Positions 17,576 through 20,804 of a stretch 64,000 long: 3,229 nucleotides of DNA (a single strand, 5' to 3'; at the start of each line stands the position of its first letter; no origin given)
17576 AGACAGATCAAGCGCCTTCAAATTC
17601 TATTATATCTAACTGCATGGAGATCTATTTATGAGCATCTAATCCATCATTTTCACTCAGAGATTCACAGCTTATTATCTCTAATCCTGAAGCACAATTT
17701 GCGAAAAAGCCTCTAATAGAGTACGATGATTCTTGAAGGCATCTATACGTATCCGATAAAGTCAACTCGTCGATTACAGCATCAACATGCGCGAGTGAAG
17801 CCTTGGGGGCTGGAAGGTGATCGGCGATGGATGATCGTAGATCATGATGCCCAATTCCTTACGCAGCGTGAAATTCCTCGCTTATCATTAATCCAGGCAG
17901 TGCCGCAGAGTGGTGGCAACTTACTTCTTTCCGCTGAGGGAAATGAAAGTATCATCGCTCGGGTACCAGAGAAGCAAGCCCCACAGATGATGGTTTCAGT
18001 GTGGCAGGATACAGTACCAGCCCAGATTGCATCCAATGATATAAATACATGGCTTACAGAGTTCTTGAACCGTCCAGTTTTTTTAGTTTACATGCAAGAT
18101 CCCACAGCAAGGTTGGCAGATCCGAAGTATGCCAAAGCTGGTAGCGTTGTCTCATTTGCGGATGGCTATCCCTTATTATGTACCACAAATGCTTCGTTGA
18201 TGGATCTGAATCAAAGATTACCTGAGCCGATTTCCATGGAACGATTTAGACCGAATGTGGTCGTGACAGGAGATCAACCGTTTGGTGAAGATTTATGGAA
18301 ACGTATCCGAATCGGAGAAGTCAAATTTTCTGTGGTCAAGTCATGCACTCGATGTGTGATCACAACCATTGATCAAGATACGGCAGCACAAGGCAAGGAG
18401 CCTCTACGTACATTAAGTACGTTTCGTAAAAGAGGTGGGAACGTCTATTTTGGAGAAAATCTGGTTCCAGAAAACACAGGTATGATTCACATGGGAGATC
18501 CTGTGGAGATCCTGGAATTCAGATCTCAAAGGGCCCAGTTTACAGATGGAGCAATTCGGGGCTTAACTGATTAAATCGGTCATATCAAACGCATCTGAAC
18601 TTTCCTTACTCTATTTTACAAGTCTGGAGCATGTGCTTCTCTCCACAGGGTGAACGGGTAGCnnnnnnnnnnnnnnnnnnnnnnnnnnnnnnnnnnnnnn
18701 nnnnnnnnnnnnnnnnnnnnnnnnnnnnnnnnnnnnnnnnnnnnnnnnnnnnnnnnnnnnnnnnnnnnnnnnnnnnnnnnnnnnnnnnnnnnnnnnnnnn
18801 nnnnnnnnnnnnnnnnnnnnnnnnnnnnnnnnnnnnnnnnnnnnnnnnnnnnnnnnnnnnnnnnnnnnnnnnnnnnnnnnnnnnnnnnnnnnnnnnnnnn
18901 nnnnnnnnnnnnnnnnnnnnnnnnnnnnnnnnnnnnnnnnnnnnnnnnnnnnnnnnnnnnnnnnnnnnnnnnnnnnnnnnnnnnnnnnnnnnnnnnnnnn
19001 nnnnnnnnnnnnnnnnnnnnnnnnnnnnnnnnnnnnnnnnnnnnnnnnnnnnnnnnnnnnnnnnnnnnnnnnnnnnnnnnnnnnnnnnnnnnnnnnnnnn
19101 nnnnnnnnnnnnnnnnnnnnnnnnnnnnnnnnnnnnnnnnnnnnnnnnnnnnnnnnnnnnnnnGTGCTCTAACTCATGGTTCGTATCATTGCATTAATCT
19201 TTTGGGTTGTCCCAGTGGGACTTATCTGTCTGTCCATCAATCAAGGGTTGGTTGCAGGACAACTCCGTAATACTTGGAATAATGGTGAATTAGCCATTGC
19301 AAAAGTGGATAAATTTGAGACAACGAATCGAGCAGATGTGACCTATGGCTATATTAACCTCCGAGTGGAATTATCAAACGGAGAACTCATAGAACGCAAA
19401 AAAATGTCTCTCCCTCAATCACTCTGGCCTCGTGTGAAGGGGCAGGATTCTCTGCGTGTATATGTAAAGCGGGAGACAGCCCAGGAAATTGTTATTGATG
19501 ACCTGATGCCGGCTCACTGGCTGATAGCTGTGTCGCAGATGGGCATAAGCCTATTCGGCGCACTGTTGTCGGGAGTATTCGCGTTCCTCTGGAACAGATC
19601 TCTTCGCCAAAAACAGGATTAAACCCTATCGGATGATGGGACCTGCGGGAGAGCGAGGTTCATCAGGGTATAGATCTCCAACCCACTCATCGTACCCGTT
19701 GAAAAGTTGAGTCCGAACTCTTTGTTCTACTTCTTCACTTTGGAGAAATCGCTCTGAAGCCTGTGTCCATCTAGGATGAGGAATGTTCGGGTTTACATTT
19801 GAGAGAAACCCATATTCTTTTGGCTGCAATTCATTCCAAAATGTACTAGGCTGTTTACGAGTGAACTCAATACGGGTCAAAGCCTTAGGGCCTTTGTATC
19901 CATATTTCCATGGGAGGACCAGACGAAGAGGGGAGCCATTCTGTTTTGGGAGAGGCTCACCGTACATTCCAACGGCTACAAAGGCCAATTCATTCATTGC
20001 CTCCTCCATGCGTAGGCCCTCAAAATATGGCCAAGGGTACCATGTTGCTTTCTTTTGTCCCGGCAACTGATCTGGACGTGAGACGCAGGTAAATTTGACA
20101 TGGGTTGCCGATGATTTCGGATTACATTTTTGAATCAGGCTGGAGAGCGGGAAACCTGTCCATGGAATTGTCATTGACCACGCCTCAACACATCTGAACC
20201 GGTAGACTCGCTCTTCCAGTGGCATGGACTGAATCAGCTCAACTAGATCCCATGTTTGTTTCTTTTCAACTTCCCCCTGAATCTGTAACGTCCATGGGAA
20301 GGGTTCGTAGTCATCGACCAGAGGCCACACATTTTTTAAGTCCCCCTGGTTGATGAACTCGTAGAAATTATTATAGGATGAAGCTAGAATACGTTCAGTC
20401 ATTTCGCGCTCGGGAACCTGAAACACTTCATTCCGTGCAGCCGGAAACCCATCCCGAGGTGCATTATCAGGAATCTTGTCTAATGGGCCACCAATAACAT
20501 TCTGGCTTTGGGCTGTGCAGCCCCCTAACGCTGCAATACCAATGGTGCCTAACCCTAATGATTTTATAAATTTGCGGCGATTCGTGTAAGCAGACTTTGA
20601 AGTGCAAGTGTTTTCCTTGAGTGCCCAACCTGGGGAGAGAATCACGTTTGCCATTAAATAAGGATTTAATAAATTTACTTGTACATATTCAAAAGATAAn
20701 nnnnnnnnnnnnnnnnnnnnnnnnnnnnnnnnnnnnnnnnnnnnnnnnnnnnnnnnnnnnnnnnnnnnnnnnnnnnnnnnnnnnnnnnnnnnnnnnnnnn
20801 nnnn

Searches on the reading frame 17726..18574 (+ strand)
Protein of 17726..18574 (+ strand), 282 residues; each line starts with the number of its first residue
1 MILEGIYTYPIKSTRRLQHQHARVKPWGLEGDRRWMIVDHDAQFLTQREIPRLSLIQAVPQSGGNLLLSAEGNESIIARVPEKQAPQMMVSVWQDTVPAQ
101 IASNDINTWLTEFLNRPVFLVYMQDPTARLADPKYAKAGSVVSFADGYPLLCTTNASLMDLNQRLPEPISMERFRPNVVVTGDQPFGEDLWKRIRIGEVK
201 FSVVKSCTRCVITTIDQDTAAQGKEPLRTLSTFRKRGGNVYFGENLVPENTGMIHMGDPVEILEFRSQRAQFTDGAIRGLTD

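Call 3: search_protein_families(library=pfam, proteins=[window:17726-18574:+], max_evalue=0.01)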
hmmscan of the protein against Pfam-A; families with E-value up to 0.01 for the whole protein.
window:17726-18574:+ (282 aa): 2 families
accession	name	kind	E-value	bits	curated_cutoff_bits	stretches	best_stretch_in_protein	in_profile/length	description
PF03476.21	MOSC_N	-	8.9e-27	93.7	25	1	3-116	4-118/119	MOSC N-terminal beta barrel domain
PF03473.23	MOSC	-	4.4e-24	85.2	22.7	1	142-261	4-120/120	MOSC domain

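Call 46: find_encoding_contigs(protein=window:17726-18574:+, flank=10000, max_places=4)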
Protein window:17726-18574:+ (282 aa): no gene with exactly this product is on record in the collection.

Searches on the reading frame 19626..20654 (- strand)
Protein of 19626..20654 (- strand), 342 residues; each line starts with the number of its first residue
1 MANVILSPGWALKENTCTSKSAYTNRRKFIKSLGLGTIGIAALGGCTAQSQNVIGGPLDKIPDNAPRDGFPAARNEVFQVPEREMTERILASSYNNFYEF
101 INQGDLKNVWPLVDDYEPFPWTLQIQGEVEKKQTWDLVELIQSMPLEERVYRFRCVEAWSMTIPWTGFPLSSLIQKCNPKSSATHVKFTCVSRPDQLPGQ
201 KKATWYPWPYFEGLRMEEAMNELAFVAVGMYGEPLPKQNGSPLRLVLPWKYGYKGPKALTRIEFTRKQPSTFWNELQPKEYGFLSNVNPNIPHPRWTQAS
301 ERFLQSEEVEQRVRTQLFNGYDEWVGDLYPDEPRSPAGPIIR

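Call 80: search_protein_families(library=pfam, proteins=[window:19626-20654:-], max_evalue=0.00001)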
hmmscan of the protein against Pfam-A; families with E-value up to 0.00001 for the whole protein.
window:19626-20654:- (342 aa): 1 family
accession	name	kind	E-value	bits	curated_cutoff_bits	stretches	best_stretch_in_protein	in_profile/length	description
PF00174.25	Oxidored_molyb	-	6.3e-36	123.9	24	1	117-273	8-169/169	Oxidoreductase molybdopterin binding domain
